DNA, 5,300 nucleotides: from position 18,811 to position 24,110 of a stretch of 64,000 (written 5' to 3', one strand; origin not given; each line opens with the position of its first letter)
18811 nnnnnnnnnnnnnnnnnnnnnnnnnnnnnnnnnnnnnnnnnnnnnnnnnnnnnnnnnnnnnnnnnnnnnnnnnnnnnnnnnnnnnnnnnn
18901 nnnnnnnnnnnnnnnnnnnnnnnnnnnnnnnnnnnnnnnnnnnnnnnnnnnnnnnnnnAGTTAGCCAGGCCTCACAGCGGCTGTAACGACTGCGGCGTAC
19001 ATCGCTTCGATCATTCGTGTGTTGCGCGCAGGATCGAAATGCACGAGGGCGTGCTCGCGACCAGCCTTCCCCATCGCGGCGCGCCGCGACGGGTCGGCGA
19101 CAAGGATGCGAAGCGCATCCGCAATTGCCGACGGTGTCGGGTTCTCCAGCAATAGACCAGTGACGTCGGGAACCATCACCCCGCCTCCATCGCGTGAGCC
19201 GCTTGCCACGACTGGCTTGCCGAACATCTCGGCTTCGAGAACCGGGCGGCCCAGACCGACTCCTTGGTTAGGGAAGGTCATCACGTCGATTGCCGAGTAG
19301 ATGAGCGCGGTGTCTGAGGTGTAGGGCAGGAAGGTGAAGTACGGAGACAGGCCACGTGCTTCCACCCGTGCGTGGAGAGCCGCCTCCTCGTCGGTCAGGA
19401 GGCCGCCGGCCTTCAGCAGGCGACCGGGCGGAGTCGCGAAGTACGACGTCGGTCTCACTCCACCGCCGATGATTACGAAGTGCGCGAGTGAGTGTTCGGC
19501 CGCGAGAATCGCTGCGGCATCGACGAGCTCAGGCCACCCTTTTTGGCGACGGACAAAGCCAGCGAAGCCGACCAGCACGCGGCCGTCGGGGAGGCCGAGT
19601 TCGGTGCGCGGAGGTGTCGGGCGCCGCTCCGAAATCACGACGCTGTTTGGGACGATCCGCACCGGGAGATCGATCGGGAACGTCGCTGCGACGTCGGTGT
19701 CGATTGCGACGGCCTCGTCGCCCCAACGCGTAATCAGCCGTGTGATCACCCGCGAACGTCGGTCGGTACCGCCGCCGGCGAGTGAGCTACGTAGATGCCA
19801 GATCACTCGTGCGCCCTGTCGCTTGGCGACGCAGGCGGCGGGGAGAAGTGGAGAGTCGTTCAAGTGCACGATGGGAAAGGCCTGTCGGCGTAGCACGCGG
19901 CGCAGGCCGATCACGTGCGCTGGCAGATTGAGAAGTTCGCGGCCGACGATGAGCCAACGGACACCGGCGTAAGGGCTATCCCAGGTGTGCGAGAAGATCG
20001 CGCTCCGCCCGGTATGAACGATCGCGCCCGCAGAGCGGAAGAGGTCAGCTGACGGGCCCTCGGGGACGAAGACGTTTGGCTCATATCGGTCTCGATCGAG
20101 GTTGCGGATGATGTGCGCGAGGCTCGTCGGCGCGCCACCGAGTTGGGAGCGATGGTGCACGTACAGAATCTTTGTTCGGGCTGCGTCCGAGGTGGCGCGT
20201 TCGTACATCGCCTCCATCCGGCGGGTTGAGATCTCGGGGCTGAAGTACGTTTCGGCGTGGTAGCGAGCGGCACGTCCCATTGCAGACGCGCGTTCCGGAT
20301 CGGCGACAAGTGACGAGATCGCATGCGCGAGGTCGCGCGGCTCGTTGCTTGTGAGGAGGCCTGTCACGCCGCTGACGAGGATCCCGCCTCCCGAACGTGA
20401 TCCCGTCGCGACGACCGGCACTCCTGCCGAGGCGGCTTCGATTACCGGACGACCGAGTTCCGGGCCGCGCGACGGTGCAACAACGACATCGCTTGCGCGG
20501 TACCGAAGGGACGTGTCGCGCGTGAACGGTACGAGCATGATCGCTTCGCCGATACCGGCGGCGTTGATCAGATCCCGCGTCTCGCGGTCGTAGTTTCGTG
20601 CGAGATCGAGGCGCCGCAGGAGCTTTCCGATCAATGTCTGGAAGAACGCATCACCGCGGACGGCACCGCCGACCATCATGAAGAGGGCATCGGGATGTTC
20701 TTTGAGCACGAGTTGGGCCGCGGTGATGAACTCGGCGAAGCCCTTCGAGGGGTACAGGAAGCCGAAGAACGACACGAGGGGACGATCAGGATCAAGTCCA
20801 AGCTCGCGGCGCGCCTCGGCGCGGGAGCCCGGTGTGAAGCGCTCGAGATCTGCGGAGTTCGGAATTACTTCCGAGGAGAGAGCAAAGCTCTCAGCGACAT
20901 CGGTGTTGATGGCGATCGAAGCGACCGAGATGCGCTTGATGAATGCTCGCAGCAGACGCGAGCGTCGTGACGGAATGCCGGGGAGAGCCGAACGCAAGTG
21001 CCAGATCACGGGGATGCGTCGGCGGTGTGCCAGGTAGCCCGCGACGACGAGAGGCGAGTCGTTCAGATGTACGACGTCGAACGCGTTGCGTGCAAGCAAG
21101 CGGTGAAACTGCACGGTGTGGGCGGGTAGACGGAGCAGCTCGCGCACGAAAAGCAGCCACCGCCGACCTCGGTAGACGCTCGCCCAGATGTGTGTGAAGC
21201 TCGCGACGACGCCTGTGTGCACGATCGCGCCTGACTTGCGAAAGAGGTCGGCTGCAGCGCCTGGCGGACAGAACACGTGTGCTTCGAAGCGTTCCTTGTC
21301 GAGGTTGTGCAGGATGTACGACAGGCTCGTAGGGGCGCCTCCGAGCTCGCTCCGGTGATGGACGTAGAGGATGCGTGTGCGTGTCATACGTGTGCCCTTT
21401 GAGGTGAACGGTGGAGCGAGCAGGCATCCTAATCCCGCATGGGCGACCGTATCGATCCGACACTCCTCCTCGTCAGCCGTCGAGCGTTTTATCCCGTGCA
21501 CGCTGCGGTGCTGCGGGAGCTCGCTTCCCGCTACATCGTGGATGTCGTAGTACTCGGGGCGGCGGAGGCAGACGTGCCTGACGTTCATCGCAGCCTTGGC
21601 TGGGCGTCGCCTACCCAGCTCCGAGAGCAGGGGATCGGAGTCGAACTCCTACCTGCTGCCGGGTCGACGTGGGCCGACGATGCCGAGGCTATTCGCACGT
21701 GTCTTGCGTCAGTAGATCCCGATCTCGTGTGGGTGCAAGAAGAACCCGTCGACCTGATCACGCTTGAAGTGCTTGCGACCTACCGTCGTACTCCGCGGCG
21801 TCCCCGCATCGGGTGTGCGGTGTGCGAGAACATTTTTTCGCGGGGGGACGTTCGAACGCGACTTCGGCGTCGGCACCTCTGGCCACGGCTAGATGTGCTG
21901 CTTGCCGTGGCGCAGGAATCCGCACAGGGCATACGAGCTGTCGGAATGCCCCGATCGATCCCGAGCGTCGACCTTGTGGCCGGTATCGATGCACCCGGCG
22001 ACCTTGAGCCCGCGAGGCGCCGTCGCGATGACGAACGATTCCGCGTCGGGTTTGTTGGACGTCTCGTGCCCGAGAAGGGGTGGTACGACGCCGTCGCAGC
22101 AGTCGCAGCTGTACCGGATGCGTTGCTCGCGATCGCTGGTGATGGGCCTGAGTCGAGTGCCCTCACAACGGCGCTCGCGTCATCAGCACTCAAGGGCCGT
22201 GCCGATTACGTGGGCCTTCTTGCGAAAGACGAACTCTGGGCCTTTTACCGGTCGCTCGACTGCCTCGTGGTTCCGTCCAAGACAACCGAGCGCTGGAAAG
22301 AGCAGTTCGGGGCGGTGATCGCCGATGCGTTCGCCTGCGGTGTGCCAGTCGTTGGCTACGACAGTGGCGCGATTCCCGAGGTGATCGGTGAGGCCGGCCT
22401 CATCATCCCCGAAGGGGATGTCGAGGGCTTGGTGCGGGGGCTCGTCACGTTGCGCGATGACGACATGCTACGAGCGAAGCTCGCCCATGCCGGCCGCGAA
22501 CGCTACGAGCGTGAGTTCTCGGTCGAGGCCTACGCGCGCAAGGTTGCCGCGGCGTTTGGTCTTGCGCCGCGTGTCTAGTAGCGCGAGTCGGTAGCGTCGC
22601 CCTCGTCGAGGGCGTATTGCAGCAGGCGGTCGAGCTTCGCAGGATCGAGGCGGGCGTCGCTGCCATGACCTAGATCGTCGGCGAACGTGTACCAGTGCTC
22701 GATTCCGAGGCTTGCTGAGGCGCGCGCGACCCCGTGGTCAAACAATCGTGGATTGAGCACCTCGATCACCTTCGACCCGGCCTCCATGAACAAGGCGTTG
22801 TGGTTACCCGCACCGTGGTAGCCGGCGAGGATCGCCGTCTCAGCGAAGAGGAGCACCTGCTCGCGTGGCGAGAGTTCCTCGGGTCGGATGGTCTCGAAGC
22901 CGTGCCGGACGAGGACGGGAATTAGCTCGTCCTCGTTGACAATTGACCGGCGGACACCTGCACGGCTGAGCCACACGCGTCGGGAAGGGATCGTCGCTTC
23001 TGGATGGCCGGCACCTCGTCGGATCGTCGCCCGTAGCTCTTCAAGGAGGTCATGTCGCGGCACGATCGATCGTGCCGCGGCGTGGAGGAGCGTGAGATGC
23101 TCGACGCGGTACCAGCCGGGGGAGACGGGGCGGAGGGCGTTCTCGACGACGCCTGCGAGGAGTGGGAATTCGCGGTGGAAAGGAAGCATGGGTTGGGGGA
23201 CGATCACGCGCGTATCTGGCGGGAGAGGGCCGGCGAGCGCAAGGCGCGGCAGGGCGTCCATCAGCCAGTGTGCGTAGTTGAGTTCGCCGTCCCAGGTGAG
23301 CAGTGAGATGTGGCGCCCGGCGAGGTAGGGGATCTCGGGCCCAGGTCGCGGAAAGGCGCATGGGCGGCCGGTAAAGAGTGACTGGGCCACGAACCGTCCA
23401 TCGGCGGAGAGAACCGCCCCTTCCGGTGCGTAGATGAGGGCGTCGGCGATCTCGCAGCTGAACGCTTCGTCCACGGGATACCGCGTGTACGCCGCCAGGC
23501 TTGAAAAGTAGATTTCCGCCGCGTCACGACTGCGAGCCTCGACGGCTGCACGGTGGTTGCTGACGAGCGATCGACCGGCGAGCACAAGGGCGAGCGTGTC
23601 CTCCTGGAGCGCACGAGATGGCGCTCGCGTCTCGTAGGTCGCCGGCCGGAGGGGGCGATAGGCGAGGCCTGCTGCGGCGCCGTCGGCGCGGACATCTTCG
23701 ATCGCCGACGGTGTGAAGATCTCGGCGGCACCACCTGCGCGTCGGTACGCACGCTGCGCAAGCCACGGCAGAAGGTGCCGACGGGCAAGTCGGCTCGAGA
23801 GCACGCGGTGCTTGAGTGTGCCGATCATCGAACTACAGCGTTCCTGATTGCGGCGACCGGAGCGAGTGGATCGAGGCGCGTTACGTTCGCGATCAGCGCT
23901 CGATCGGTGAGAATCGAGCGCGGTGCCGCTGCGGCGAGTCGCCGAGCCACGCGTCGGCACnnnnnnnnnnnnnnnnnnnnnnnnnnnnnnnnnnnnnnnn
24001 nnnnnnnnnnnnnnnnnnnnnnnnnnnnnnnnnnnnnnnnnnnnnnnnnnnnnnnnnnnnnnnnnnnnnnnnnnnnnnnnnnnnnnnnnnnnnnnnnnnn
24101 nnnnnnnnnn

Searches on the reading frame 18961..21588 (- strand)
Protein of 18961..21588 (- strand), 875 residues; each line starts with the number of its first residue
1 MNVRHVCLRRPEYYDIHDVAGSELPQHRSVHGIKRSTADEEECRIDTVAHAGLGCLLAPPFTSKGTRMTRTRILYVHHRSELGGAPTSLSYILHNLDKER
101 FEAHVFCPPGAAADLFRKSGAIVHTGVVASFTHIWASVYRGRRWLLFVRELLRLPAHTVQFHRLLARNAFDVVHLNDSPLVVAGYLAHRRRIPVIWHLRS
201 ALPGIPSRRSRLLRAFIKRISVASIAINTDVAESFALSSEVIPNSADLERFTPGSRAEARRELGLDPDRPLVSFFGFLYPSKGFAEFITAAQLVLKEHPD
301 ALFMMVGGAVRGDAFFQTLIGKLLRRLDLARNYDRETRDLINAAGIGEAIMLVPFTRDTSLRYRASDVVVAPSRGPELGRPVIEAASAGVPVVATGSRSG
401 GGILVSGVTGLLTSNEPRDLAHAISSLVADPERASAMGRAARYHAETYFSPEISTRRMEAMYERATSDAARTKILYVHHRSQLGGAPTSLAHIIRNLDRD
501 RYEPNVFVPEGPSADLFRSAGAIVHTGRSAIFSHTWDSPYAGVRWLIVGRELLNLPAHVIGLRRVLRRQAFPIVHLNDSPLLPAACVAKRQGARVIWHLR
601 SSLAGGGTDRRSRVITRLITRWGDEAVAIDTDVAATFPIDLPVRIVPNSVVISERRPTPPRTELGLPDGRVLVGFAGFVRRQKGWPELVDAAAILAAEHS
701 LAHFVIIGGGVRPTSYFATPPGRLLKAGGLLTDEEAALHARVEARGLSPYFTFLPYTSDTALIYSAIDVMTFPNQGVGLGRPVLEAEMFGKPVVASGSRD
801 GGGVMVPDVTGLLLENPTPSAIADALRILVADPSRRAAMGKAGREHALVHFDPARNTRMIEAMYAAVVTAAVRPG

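Call 13: find_encoding_contigs(protein=window:18961-21588:-, flank=10000, max_places=2)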
Protein window:18961-21588:- (875 aa): no gene with exactly this product is on record in the collection.

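Call 15: search_protein_families(library=pfam, proteins=[window:18961-21588:-], max_evalue=0.001)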
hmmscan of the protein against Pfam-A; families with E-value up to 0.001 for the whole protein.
window:18961-21588:- (875 aa): 6 families
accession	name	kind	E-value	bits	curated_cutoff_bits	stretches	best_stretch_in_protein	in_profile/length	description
PF00534.26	Glycos_transf_1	-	4.3e-44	150.5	26.4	2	256-442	2-170/172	Glycosyl transferases group 1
PF13692.12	Glyco_trans_1_4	-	3.1e-36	125.2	27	2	270-430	2-142/142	Glycosyl transferases group 1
PF13579.12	Glyco_trans_4_4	-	9.9e-21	75.2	29.7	2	83-221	1-124/158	Glycosyl transferase 4-like domain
PF13439.12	Glyco_transf_4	-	3.1e-19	70.1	28.5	2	83-250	2-170/170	Glycosyltransferase Family 4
PF13524.12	Glyco_trans_1_2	-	4.5e-10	40.1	25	1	363-451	44-135/144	Glycosyl transferase-like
PF20706.3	GT4-conflict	-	8.3e-05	22.2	26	1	334-408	246-323/385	Family 4 Glycosyltransferase in conflict systems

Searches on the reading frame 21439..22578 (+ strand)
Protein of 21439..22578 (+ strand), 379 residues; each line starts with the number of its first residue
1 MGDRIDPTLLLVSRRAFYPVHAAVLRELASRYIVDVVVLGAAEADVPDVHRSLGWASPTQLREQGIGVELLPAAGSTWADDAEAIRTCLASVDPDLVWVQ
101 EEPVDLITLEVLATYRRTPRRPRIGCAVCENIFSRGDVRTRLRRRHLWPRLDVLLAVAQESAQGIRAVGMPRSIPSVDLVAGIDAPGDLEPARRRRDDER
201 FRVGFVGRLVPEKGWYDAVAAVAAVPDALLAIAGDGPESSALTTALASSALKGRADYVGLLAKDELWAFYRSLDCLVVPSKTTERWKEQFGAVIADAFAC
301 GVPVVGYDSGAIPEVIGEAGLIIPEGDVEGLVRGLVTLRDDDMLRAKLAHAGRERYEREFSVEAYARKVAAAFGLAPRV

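Call 15: search_protein_families(library=pfam, proteins=[window:21439-22578:+], max_evalue=0.001)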
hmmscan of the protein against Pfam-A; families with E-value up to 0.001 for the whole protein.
window:21439-22578:+ (379 aa): 4 families
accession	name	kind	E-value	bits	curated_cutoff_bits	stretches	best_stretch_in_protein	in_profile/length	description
PF00534.26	Glycos_transf_1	-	4.4e-26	91.9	26.4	1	193-355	8-172/172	Glycosyl transferases group 1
PF13692.12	Glyco_trans_1_4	-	3.7e-24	86.1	27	1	201-340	2-141/142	Glycosyl transferases group 1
PF13524.12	Glyco_trans_1_2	-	1.1e-06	29.2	25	1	224-368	11-141/144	Glycosyl transferase-like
PF20706.3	GT4-conflict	-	7.5e-05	22.3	26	1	145-310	141-315/385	Family 4 Glycosyltransferase in conflict systems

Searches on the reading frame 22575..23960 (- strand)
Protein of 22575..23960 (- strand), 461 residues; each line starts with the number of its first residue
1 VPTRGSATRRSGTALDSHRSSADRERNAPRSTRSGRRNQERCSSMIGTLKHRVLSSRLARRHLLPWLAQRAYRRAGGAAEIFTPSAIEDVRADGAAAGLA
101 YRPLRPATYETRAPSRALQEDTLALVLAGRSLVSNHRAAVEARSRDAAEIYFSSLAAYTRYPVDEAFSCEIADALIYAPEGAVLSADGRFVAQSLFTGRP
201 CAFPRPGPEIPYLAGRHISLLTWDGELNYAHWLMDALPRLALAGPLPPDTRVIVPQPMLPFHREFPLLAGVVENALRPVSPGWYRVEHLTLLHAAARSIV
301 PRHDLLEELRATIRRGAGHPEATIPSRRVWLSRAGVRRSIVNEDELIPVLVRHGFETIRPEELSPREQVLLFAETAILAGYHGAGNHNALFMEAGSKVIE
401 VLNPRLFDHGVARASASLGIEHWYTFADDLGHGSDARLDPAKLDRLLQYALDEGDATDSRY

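Call 15: search_protein_families(library=pfam, proteins=[window:22575-23960:-], max_evalue=0.001)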
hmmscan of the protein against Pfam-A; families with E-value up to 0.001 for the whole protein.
window:22575-23960:- (461 aa): 1 family
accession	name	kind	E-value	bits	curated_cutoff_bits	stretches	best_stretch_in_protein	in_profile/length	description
PF04577.19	Glyco_transf_61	-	3.1e-25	89.4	27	1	229-399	1-137/137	Glycosyltransferase 61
